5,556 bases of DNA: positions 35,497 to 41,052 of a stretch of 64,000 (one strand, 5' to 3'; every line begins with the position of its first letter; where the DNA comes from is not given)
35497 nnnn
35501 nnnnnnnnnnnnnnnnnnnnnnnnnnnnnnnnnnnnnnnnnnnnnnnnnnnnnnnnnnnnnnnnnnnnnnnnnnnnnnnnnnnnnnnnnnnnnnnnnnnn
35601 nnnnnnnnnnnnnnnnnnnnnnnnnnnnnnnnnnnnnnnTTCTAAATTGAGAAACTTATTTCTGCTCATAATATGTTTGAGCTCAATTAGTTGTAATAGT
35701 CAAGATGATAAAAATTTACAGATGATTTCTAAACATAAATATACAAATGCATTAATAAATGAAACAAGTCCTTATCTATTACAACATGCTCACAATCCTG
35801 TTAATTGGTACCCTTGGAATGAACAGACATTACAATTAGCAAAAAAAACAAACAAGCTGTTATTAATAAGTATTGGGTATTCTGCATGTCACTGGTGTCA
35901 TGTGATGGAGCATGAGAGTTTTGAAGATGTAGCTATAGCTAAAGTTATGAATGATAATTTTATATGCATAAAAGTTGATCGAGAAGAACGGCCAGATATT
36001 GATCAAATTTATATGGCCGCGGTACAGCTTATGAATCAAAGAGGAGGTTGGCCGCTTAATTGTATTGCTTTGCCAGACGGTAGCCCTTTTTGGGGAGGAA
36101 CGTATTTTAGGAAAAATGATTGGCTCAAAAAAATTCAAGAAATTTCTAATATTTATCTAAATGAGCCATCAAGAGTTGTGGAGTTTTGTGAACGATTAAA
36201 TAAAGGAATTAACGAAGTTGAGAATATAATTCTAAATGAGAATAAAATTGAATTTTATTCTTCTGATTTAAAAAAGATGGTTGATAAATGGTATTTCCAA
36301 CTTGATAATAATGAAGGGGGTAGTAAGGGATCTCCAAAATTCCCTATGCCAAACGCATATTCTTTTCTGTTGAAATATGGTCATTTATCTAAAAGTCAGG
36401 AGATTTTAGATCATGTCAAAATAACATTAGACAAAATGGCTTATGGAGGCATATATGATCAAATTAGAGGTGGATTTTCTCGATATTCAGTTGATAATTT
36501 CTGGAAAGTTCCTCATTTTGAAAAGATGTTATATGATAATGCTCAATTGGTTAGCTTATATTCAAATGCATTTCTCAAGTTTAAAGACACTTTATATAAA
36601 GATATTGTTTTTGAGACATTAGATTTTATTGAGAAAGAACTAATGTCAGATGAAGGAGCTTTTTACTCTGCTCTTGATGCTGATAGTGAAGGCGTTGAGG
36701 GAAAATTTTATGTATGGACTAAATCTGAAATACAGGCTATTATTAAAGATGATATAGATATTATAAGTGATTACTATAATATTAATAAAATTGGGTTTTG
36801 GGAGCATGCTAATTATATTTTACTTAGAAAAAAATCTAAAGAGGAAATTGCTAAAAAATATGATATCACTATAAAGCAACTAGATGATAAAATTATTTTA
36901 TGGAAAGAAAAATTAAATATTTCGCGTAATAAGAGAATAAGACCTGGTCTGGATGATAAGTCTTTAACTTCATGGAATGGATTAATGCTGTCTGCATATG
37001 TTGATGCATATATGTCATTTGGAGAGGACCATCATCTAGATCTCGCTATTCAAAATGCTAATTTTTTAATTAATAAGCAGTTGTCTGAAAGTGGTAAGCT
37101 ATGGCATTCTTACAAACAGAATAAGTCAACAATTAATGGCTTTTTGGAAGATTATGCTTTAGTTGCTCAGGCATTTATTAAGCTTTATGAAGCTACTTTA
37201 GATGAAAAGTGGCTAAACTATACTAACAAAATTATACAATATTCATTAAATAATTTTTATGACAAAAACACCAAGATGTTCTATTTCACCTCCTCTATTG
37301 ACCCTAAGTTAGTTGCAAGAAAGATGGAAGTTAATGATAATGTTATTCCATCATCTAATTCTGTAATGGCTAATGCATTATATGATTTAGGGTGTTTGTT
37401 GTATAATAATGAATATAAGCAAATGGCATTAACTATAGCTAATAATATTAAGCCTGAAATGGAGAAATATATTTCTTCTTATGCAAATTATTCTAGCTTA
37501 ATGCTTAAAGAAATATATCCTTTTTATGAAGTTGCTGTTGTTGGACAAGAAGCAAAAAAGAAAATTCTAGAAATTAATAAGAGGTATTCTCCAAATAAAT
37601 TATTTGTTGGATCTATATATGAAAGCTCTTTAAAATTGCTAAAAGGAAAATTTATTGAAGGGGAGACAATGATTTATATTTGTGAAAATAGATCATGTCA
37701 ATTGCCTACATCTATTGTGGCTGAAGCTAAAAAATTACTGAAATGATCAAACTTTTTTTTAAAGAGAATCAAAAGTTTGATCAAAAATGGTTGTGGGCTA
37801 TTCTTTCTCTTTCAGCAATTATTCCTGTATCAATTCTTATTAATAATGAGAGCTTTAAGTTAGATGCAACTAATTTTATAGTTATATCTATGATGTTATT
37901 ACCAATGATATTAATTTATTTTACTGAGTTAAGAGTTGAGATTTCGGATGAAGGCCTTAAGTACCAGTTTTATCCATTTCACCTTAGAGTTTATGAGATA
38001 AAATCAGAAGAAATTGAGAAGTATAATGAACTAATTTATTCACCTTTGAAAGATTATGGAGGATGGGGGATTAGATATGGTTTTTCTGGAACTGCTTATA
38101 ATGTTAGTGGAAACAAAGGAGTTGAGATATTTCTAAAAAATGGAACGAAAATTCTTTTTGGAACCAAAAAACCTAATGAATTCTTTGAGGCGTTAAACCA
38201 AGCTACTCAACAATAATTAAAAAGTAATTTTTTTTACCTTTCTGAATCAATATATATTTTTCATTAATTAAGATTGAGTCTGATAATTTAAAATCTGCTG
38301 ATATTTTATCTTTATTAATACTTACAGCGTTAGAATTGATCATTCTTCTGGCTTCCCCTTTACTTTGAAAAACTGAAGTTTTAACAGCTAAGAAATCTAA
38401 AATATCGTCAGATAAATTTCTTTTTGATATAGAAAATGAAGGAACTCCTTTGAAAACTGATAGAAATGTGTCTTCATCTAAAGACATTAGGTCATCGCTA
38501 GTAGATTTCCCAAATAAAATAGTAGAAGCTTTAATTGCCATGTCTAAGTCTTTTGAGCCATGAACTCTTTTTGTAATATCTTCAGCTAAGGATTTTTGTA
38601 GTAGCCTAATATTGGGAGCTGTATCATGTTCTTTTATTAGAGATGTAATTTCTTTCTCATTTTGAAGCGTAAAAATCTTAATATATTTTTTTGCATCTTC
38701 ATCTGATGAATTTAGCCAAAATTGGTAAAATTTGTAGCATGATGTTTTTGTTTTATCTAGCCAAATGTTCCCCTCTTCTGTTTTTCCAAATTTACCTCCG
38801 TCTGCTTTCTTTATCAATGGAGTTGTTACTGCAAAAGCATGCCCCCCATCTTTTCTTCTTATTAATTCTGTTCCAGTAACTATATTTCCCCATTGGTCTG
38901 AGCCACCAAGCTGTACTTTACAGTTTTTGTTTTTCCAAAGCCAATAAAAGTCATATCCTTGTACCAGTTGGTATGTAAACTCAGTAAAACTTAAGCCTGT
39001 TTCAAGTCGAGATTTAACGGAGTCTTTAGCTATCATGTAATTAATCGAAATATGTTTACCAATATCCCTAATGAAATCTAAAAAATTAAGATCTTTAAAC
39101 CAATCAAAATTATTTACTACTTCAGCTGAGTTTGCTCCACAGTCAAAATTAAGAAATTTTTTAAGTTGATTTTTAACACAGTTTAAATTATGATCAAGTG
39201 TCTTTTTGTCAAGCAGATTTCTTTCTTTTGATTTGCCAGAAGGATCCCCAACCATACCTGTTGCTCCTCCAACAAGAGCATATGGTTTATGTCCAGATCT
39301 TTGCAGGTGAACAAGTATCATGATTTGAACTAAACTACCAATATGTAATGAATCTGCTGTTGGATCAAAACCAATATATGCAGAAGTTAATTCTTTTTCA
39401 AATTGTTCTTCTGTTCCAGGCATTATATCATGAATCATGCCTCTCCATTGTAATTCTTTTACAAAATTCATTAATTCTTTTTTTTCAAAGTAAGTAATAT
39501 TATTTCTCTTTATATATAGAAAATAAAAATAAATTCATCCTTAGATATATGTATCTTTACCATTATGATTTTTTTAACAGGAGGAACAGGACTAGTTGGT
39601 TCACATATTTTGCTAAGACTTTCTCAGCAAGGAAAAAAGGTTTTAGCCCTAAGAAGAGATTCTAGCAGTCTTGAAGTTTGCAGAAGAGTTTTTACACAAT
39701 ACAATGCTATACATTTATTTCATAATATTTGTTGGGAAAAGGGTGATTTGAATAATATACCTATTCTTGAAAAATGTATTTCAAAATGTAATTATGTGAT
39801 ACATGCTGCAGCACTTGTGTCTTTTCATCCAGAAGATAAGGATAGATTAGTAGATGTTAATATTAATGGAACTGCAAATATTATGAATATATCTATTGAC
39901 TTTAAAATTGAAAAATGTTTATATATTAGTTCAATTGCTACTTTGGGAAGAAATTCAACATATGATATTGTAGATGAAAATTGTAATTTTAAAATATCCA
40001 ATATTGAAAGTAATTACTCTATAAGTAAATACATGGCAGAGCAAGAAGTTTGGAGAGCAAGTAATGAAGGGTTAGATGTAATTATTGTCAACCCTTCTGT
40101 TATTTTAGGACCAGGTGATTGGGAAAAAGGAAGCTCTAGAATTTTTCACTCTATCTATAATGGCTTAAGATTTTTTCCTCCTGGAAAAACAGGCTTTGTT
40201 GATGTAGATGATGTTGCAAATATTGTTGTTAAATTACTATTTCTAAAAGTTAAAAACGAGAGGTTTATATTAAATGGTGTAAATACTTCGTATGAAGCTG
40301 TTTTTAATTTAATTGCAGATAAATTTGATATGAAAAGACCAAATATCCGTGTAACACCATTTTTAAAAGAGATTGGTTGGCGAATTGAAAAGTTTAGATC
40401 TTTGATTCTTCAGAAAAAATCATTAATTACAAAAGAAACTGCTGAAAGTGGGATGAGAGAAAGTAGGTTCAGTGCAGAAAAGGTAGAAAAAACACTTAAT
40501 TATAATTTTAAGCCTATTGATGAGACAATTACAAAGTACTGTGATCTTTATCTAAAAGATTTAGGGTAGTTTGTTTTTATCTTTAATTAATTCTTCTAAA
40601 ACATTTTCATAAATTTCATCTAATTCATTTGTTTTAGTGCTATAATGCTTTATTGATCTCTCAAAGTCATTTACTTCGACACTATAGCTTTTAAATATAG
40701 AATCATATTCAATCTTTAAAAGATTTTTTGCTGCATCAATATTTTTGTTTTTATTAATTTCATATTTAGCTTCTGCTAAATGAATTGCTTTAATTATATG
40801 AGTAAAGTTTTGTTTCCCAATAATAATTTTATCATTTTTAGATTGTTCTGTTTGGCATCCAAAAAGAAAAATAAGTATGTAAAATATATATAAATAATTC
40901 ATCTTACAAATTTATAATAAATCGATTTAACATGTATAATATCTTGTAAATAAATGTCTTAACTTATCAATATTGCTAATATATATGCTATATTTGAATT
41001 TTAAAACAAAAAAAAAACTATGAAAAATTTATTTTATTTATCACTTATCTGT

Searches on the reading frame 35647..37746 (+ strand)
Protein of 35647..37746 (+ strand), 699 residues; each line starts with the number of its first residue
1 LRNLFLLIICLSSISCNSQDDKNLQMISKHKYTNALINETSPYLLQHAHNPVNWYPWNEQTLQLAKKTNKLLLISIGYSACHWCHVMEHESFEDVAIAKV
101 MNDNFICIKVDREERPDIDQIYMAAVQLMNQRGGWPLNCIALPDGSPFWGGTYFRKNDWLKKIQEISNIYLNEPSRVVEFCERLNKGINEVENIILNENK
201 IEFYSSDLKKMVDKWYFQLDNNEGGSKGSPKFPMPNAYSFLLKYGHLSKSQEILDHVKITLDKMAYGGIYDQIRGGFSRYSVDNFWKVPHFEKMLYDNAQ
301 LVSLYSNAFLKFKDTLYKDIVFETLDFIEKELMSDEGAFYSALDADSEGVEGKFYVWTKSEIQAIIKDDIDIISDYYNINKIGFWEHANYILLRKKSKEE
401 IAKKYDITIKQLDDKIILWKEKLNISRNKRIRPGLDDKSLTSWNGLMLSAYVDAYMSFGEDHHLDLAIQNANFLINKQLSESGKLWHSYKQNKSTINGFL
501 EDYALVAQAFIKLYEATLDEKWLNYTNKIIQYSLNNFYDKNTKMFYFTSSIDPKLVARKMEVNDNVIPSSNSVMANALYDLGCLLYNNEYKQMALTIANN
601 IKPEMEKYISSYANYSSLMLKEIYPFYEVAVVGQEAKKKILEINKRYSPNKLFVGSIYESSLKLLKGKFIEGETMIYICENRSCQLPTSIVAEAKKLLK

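Call 19: search_protein_families(library=pfam, proteins=[window:35647-37746:+], max_evalue=0.00001)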
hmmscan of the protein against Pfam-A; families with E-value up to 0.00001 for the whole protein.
window:35647-37746:+ (699 aa): 2 families
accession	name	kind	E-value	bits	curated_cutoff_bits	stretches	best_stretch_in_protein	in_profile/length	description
PF03190.21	Thioredox_DsbH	-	7.1e-64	215.1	27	1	33-185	1-159/163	Protein of unknown function, DUF255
PF13899.12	Thioredoxin_7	-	1.1e-08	35.6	27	1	53-117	1-65/83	Thioredoxin-like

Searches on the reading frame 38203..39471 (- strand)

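Call 38: search_protein_families(library=pfam, proteins=[window:38203-39471:-], max_evalue=0.00001)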
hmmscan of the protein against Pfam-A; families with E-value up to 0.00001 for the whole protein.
window:38203-39471:- (422 aa): 2 families
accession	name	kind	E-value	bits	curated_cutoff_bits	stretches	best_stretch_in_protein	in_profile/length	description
PF00579.31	tRNA-synt_1b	-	7.6e-78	262.2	21.1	1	29-320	6-291/292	tRNA synthetases class I (W and Y)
PF22421.1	SYY_C-terminal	-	3.9e-17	62.4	27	1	338-419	4-83/83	Tyrosine--tRNA ligase SYY-like C-terminal domain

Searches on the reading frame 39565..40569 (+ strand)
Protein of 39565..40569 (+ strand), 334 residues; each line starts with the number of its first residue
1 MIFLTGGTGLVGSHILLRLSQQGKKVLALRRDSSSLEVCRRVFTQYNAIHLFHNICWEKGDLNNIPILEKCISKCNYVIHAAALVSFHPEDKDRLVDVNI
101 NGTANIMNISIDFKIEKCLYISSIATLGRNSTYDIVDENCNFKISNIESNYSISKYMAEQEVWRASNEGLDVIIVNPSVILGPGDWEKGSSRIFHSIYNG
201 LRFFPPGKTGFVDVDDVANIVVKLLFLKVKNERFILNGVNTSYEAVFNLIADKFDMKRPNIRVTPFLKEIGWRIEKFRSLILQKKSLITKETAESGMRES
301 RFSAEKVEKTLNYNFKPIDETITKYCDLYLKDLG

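Call 38: search_protein_families(library=pfam, proteins=[window:39565-40569:+], max_evalue=0.00001)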
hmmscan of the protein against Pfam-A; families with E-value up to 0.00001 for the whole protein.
window:39565-40569:+ (334 aa): 6 families
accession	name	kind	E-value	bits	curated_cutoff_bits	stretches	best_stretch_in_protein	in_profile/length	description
PF01370.27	Epimerase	-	4.5e-28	98.7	20.9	1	2-225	1-225/240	NAD dependent epimerase/dehydratase family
PF07993.18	NAD_binding_4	-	1.4e-22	80.5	20.1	1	4-200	1-225/258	Male sterility protein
PF01073.25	3Beta_HSD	-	1.5e-20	73.8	22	1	4-186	2-187/280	3-beta hydroxysteroid dehydrogenase/isomerase family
PF16363.11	GDP_Man_Dehyd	-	3.1e-13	50.3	27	1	4-162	2-164/332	GDP-mannose 4,6 dehydratase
PF02719.21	Polysacc_synt_2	-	6.5e-10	39.1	20.2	1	2-123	1-128/293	Polysaccharide biosynthesis protein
PF13460.12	NAD_binding_10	-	4.4e-07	30.4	27.2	1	6-225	1-181/184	NAD(P)H-binding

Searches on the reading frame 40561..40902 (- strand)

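Call 38: search_protein_families(library=pfam, proteins=[window:40561-40902:-], max_evalue=0.00001)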
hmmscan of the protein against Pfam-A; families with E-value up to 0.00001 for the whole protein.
window:40561-40902:- (113 aa): 1 family
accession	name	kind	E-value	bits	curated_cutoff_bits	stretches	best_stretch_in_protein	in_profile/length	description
PF14129.11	DUF4296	-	2.6e-11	44.3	27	1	27-110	4-86/87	Domain of unknown function (DUF4296)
